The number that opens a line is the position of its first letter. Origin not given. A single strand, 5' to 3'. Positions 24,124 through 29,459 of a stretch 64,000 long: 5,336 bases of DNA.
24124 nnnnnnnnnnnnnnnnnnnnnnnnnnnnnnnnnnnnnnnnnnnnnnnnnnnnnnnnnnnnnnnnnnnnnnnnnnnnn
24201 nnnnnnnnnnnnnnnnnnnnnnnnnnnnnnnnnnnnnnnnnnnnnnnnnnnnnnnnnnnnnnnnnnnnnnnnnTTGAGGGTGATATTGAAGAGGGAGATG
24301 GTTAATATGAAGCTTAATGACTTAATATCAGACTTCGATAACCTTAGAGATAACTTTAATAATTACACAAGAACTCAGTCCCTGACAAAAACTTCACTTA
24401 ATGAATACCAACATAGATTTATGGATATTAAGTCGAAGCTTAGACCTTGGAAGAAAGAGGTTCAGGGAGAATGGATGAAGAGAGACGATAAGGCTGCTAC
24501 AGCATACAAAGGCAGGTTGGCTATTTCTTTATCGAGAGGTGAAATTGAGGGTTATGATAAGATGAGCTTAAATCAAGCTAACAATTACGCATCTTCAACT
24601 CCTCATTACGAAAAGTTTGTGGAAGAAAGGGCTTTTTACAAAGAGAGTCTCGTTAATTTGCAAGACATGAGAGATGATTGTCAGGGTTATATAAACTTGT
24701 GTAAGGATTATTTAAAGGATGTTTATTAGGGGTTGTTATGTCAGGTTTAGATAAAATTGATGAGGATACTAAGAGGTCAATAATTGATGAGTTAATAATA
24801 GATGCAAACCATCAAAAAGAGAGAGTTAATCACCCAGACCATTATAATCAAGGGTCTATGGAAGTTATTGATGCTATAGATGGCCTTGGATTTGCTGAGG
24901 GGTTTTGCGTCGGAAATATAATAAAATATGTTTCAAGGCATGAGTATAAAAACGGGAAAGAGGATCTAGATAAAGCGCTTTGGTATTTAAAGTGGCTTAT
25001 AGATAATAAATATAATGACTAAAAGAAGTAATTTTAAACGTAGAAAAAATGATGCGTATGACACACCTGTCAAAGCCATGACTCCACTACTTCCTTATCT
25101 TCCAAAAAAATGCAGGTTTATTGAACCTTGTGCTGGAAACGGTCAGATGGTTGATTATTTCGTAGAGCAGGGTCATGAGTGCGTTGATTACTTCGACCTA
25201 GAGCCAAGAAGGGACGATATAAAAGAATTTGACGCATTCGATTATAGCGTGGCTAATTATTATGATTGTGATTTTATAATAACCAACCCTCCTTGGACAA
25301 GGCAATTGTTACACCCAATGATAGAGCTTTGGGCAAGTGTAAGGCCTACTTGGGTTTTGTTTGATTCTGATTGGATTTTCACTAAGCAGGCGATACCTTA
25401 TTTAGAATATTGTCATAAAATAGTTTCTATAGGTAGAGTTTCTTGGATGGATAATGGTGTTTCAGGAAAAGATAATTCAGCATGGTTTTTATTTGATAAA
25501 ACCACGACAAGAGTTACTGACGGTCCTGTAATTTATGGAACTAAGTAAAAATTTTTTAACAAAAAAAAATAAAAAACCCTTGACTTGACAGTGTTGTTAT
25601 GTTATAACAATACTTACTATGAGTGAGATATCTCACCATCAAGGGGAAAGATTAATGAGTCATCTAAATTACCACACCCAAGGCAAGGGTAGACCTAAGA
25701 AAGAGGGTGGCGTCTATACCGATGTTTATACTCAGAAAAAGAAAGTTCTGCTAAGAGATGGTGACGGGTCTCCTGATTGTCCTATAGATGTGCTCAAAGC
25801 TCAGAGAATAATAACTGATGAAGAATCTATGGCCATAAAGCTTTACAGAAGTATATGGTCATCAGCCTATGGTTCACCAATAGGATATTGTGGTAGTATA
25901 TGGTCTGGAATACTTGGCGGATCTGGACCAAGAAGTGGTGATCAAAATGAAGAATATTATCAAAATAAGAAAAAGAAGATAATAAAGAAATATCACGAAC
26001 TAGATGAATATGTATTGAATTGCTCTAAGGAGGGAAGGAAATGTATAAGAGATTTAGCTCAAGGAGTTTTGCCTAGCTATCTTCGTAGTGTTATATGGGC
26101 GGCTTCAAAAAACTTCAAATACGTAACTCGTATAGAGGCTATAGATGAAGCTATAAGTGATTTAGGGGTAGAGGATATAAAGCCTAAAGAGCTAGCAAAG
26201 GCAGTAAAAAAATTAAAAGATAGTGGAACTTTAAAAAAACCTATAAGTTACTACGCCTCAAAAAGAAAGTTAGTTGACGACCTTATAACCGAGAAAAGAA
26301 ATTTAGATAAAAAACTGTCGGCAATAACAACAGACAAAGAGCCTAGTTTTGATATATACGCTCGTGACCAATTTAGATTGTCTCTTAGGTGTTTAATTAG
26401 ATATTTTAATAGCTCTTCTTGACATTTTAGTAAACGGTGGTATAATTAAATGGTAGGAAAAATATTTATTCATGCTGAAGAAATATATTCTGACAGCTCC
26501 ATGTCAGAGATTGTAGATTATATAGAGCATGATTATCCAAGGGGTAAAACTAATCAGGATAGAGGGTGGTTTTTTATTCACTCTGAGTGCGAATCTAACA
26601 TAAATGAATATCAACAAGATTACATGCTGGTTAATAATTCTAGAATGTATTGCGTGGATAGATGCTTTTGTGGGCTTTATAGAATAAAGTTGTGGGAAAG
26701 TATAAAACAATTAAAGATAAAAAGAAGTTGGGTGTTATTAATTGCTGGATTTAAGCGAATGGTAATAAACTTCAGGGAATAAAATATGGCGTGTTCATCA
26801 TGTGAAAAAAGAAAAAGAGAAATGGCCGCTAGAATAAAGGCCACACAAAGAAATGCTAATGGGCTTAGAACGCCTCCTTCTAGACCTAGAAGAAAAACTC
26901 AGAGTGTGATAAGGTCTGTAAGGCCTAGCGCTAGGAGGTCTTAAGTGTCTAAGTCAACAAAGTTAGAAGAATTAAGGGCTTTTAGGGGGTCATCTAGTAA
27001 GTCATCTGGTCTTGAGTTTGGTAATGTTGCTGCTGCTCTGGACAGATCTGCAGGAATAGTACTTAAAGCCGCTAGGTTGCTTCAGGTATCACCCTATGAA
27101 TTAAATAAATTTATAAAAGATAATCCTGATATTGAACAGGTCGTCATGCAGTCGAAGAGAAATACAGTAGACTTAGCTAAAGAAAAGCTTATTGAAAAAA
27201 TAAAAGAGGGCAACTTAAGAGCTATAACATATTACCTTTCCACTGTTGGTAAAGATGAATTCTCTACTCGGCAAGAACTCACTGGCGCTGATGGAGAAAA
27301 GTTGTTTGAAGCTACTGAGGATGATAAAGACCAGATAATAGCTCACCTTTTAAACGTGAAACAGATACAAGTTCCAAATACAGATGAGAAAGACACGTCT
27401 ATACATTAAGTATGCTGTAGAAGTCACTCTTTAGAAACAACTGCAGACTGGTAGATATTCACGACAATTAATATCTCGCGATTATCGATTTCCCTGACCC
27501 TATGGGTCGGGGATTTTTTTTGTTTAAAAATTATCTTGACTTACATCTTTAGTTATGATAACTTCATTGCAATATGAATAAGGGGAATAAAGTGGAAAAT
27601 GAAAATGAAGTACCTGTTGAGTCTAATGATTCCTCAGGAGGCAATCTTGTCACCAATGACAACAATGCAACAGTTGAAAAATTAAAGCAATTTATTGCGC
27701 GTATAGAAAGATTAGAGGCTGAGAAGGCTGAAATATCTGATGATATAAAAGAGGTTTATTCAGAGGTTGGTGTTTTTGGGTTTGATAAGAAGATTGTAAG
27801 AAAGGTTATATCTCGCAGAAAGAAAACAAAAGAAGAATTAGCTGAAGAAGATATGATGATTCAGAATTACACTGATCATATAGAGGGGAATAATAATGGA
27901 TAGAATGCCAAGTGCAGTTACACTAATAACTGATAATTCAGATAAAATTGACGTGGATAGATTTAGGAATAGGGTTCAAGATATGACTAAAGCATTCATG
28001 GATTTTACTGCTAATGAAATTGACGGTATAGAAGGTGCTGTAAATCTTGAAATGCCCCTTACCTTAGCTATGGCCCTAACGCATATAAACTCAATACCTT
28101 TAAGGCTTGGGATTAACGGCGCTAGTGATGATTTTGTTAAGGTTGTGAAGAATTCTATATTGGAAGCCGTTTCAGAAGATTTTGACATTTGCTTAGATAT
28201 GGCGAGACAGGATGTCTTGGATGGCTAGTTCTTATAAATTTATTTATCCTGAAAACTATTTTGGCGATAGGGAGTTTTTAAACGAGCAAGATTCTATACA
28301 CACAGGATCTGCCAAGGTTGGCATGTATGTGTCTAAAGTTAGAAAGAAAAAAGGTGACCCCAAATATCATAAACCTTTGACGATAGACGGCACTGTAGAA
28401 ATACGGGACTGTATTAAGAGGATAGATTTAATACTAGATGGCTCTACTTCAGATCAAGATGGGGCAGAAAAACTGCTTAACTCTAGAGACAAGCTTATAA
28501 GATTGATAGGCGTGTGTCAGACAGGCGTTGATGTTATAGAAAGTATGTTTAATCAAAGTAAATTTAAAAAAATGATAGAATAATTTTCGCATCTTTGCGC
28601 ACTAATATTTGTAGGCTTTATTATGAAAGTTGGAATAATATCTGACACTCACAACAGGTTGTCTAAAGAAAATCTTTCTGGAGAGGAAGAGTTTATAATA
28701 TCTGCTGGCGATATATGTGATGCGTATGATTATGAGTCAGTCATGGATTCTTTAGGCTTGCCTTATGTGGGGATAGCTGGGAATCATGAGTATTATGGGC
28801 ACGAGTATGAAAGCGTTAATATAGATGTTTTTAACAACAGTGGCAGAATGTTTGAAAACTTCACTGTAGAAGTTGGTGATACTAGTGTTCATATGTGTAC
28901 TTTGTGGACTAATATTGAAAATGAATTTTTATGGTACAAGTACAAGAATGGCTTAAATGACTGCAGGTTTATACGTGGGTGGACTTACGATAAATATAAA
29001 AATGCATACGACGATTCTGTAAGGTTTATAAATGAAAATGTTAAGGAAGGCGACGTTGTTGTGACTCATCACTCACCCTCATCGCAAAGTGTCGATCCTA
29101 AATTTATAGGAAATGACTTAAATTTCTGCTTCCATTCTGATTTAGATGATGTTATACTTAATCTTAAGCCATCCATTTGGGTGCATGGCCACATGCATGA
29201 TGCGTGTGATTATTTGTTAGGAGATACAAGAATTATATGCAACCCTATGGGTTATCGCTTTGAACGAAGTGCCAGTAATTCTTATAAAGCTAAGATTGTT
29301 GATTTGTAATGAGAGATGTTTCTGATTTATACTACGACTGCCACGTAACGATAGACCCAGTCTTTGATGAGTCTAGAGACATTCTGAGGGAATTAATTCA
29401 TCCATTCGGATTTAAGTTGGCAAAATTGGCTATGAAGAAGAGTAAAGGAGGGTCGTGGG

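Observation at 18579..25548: Compact recombination and DNA-processing module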

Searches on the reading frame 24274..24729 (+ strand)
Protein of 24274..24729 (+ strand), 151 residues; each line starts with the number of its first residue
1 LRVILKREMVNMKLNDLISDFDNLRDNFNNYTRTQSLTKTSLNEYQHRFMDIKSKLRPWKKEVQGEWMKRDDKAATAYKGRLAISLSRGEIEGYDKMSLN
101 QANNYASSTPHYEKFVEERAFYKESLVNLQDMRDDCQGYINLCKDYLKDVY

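Call 3: search_protein_families(library=pfam, proteins=[window:24274-24729:+], max_evalue=0.1)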
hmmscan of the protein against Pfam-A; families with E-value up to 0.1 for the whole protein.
window:24274-24729:+ (151 aa): 2 families
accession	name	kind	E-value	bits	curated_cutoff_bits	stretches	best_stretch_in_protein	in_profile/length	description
PF10498.14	IFT57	-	0.0012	18.4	40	1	6-66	261-322/360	Intra-flagellar transport protein 57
PF17523.7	MPS-4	-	0.06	13.9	25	0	101-118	5-24/78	MinK-related peptide, potassium channel accessory sub-unit protein 4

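Call 4: search_protein_families(library=phrogs, proteins=[window:24274-24729:+], max_evalue=0.01)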
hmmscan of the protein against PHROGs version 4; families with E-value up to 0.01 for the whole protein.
window:24274-24729:+ (151 aa): 0 families

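Call 11: search_protein_families(library=ncbifam, proteins=[window:24274-24729:+], max_evalue=0.1)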
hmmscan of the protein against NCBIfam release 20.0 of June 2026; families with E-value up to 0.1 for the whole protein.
window:24274-24729:+ (151 aa): 0 families

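Call 91: search_protein_families(library=pfam, proteins=[window:24307-24729:+], max_evalue=10)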
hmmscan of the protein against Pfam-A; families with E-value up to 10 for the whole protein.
window:24307-24729:+ (140 aa): 2 families
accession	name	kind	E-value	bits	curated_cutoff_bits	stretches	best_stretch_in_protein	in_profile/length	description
PF17523.7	MPS-4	-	0.049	14.2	25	1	90-107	5-24/78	MinK-related peptide, potassium channel accessory sub-unit protein 4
PF10241.14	KxDL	-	0.11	13.2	27.2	1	9-46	42-79/86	Uncharacterized conserved protein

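Call 111: search_protein_families(library=padloc, proteins=[window:24307-24729:+], max_evalue=0.01)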
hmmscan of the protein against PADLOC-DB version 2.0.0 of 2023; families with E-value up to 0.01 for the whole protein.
window:24307-24729:+ (140 aa): 0 families

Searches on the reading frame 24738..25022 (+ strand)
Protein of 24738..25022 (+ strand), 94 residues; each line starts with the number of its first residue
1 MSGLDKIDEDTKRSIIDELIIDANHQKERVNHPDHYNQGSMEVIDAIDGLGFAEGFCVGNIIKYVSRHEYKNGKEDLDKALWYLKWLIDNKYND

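Call 3: search_protein_families(library=pfam, proteins=[window:24738-25022:+], max_evalue=0.1)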
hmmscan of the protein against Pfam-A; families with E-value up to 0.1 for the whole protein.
window:24738-25022:+ (94 aa): 2 families
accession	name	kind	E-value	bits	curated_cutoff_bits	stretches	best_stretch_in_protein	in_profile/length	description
PF11753.13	DUF3310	-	1.5e-18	67.1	24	1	30-85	1-60/60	Protein of unknwon function (DUF3310)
PF22710.1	SNaCT1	-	0.029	14.7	27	1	2-46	19-65/184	Short NACHT-associated C-Terminal domain, family 1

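Call 4: search_protein_families(library=phrogs, proteins=[window:24738-25022:+], max_evalue=0.01)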
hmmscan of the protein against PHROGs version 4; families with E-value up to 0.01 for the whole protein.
window:24738-25022:+ (94 aa): 24 families
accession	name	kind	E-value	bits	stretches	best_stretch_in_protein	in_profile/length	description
phrog_236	-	other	1.2e-28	101.9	1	14-93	225-307/431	nucleotide kinase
phrog_1689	-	other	1.1e-21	78.8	1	8-91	143-234/243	nucleotide kinase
phrog_11324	-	other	2.2e-20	74.6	1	25-92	6-72/139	nucleotide kinase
phrog_4897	-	other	3.5e-18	67.4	1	8-89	92-178/186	kinase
phrog_4943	-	unknown function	1.2e-17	65.8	1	22-91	83-159/166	-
phrog_5839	-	unknown function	4.7e-14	53.5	1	26-91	4-67/128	-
phrog_23238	-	unknown function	5.1e-13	50.2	1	24-93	122-195/196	-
phrog_18538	-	unknown function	1.1e-12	49.2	1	28-85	3-65/159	-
phrog_4824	-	unknown function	3.5e-12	47.5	1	27-86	3-58/128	-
phrog_4472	-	other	1.9e-10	41.6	1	24-90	8-76/100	nucleotide kinase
phrog_480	-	unknown function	3.6e-10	40.9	1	33-84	23-77/95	-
phrog_2585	-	other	1.1e-09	40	1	13-90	81-166/175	nucleotide kinase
phrog_2781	-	unknown function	8.5e-09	36.8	1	22-90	169-243/253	-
phrog_2387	-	other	8.7e-09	36.7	1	28-90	3-70/147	nucleotide kinase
phrog_10602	-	other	3.9e-08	34.5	1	54-90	126-162/168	nucleotide kinase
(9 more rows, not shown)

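Call 11: search_protein_families(library=ncbifam, proteins=[window:24738-25022:+], max_evalue=0.1)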
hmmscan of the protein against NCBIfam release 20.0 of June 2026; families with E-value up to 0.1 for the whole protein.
window:24738-25022:+ (94 aa): 2 families
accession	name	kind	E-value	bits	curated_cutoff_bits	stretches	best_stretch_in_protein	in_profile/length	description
TIGR01886.1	dipeptidase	equivalog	0.0041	16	632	1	16-77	20-81/466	dipeptidase PepV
NF005299.0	PRK06827.1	subfamily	0.069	11.8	327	1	25-82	97-152/383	phosphoribosylpyrophosphate synthetase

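Call 111: search_protein_families(library=padloc, proteins=[window:24738-25022:+], max_evalue=0.01)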
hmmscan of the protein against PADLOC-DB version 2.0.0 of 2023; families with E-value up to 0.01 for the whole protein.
window:24738-25022:+ (94 aa): 0 families

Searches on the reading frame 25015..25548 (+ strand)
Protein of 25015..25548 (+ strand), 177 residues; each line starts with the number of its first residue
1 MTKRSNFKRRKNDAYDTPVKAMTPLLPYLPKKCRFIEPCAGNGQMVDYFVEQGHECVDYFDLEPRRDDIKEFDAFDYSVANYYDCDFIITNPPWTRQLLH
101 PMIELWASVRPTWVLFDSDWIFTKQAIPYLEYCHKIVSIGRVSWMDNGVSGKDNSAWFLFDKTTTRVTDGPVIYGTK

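Call 3: search_protein_families(library=pfam, proteins=[window:25015-25548:+], max_evalue=0.1)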
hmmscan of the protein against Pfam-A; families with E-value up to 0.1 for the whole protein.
window:25015-25548:+ (177 aa): 0 families

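Call 4: search_protein_families(library=phrogs, proteins=[window:25015-25548:+], max_evalue=0.01)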
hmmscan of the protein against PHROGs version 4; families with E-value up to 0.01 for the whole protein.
window:25015-25548:+ (177 aa): 5 families
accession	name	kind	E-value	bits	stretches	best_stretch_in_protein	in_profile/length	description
phrog_799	-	other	1.3e-35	124.5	1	1-166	201-370/458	DNA methyltransferase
phrog_5172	-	unknown function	0.00014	21.7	1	5-95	13-104/377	-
phrog_9133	-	unknown function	0.00058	18.7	1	10-131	732-845/1259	-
phrog_757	-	other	0.0014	18.8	1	31-96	13-85/247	DNA methyltransferase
phrog_18657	-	other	0.0039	17.3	1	29-96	30-89/325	DNA methyltransferase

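Call 11: search_protein_families(library=ncbifam, proteins=[window:25015-25548:+], max_evalue=0.1)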
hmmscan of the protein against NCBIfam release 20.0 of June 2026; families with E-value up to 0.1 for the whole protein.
window:25015-25548:+ (177 aa): 1 family
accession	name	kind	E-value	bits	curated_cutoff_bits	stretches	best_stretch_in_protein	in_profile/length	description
TIGR02987.1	met_A_Alw26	exception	0.014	14.2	353.5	0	79-96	107-124/523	Alw26I/Eco31I/Esp3I family type II restriction adenine-specific DNA-methyltransferase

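Call 60: search_dna_similar(query=window:25015-25548:+, collection=phages, mode=protein, max_rows=20, rows=spread)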
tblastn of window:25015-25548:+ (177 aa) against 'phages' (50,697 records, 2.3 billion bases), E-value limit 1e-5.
Records with a match: 44; places in all: 44; records where one place covers at least 80% of the query: 41.
Best place of each record, by identity: <60% 44.
By first word of the organism name: Rhizobium 16; Rhodobacter 4; Agrobacterium 4; Caulobacter 4; Sinorhizobium 3; Roseobacter 2; Ruegeria 2; Escherichia 2; Podophage 2; Microcystis 1; and 4 more.
By host as written in the record: - 4; Rhodobacter capsulatus YW1 4; Agrobacterium tumefaciens C58 4; Ruegeria pomeroyi DSS-3 3; Caulobacter vibrioides CB15 3; Sinorhizobium meliloti 2; Rhizobium phaseoli IE4771 2; Escherichia coli O157:H7 2; and 20 more.
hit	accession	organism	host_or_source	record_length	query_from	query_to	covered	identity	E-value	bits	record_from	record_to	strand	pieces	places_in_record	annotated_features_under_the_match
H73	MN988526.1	Rhizobium phage RHph_N3_2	Rhizobium phaseoli N3_2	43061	1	160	90%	50.3%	2e-45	164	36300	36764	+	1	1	putative DNA methyltransferase protein | attachment site attR | holliday junction resolvase RusA-like protein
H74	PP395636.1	Microcystis phage Mel-JY03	Microcystis elabens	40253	1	174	98%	44.9%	4e-39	146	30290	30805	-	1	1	putative adenine-specific methylase | hypothetical protein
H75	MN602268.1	Bacteriophage DSS3_MAL1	-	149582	1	175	99%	44.3%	4e-41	152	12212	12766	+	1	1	hypothetical protein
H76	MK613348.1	Roseobacter phage CRP-6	Rhodobacteraceae bacterium FZCC0042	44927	1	161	91%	47.9%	4e-47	169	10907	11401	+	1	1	hypothetical protein (x2)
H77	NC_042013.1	Agrobacterium phage Atu_ph07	Agrobacterium tumefaciens C58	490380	1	176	99%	43.4%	1e-39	147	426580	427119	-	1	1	DNA methyltransferase | hypothetical protein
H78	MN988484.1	Rhizobium phage RHph_Y60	Rhizobium etli TAL182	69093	1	174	98%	43.2%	2e-38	144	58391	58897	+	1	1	putative DNA methyltransferase protein | hypothetical protein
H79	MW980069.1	Rhizobium phage RHEph19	Rhizobium etli sv. phaseoli N561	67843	1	174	98%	42.6%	3e-38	144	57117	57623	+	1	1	putative DNA methyltransferase protein | hypothetical protein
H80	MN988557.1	Rhizobium phage RHph_Y52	Rhizobium phaseoli IE6794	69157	1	170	96%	42.4%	9e-38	142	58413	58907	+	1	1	putative DNA methyltransferase protein | hypothetical protein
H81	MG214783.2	Sinorhizobium phage HMSP1-Susan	Sinorhizobium meliloti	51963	1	167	94%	42.9%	2e-40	150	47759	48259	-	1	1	hypothetical protein (x2)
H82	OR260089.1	Caulobacter phage GB2A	Caulobacter vibrioides CB15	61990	1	175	99%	40.1%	4e-34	132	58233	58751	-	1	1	DNA methyltransferase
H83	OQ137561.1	Caulobacter phage KcrB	Caulobacter vibrioides CB15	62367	1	175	99%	40.1%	4e-34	132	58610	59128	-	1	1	KcrB_gp096c: SAM-dependent methyl transferase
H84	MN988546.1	Rhizobium phage RHph_Y2_4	Rhizobium phaseoli Y2_4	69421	1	168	95%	41.2%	4e-37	140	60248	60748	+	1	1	putative DNA methyltransferase protein | hypothetical protein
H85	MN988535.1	Rhizobium phage RHph_N42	Rhizobium phaseoli IE4771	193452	1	162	92%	42.2%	5e-41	152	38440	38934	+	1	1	putative DNA methyltransferase protein | hypothetical protein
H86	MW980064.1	Rhizobium phage RHEph12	Rhizobium phaseoli sv. giardinii IE4771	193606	1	162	92%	42.2%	9e-40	148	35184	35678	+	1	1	putative DNA methyltransferase protein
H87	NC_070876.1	Agrobacterium phage Atu_ph08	Agrobacterium tumefaciens C58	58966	1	174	98%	37.1%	5e-26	108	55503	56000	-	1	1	hypothetical protein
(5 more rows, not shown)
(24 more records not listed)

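Call 61: search_solved_structures(query=window:25015-25548:+, max_evalue=10, show_alignments=2)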
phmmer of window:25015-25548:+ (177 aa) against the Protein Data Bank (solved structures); distinct sequences matched with E-value up to 10: 23.
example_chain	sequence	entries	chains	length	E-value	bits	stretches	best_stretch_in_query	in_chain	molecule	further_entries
5bt3_A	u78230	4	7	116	0.14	14.9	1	104-139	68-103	Histone acetyltransferase p300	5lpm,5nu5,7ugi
8fvf_A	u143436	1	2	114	0.15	14.8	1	104-139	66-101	Histone acetyltransferase p300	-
5lpk_A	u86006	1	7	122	0.17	14.6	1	104-139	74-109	Histone acetyltransferase p300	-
3i3j_A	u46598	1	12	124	0.17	14.6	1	104-139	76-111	Histone acetyltransferase p300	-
6dmk_A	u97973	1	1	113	0.23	14.2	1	103-139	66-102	CREB-binding protein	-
4yk0_A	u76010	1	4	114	0.23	14.2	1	103-139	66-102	CREB-binding protein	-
9jut_A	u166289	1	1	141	0.23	14.2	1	104-138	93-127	Histone acetyltransferase p300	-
6ay3_A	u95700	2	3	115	0.23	14.2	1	103-139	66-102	CREB-binding protein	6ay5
6axq_A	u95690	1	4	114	0.23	14.2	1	103-139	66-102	CREB-binding protein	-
5ktw_A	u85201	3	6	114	0.23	14.2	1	103-139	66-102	CREB-binding protein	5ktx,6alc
6lqx_B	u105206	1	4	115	0.24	14.1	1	103-139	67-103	CREB-binding protein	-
4ouf_A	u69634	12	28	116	0.24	14.1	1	103-139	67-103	CREB-binding protein | Histone acetyltransferase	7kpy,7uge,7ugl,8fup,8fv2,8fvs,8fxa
9mza_B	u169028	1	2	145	0.24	14.1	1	104-138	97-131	Histone acetyltransferase p300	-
5dbm_A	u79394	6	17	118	0.24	14.1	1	103-139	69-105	CREB-binding protein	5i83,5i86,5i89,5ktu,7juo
5gh9_A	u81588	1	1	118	0.24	14.1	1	103-139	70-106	CREB-binding protein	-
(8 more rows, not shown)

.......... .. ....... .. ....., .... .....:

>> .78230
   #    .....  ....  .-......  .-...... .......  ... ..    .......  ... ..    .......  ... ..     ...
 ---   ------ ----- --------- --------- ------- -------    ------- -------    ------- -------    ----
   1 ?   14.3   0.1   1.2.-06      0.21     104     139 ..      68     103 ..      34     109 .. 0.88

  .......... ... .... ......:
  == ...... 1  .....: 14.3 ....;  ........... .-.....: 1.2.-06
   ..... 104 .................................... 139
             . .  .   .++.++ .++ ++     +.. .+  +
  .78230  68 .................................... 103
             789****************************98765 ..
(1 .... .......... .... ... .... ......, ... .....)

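Call 111: search_protein_families(library=padloc, proteins=[window:25015-25548:+], max_evalue=0.01)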
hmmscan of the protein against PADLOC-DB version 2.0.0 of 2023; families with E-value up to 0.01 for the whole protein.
window:25015-25548:+ (177 aa): 4 families
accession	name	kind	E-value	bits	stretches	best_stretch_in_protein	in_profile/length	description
PDLC03256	MTase_II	-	2.9e-06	24.9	1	34-94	38-94/269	Type II methyltransferase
PDLC03255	MTase_II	-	0.0001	20.1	1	35-96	30-88/269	Type II methyltransferase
PDLC03274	MTase_II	-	0.00095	16.6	1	34-95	44-104/298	Type II methyltransferase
PDLC03280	MTase_II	-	0.0012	16.3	1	34-97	58-117/320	Type II methyltransferase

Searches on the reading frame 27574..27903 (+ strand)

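Call 38: search_protein_families(library=pfam, proteins=[window:27574-27903:+], max_evalue=0.01)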
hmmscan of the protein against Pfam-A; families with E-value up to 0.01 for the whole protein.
window:27574-27903:+ (109 aa): 2 families
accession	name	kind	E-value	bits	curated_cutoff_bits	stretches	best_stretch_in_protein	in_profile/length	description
PF10073.14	GapR_DNA-bd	-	6e-23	80.7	22.6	1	35-101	3-69/72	GapR-like, DNA-binding domain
PF13949.11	ALIX_LYPXL_bnd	-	0.0099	15.6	30.8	0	5-63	115-168/295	ALIX V-shaped domain binding to HIV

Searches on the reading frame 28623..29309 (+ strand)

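Call 38: search_protein_families(library=pfam, proteins=[window:28623-29309:+], max_evalue=0.01)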
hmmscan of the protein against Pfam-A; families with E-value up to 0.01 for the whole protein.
window:28623-29309:+ (228 aa): 2 families
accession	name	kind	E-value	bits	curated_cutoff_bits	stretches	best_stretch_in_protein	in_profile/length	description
PF00149.33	Metallophos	-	9.6e-09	36.4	21.5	1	1-193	1-190/191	Calcineurin-like phosphoesterase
PF12850.12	Metallophos_2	-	2.4e-08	34.6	27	1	1-118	1-60/154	Calcineurin-like phosphoesterase superfamily domain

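Call 87: search_protein_families(library=phrogs, proteins=[window:28623-29309:+], max_evalue=0.001)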
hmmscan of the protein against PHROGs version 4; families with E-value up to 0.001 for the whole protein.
window:28623-29309:+ (228 aa): 1 family
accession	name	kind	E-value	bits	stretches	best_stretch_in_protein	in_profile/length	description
phrog_1649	-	other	3.3e-40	138.6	1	1-216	36-276/308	metallo-phosphoesterase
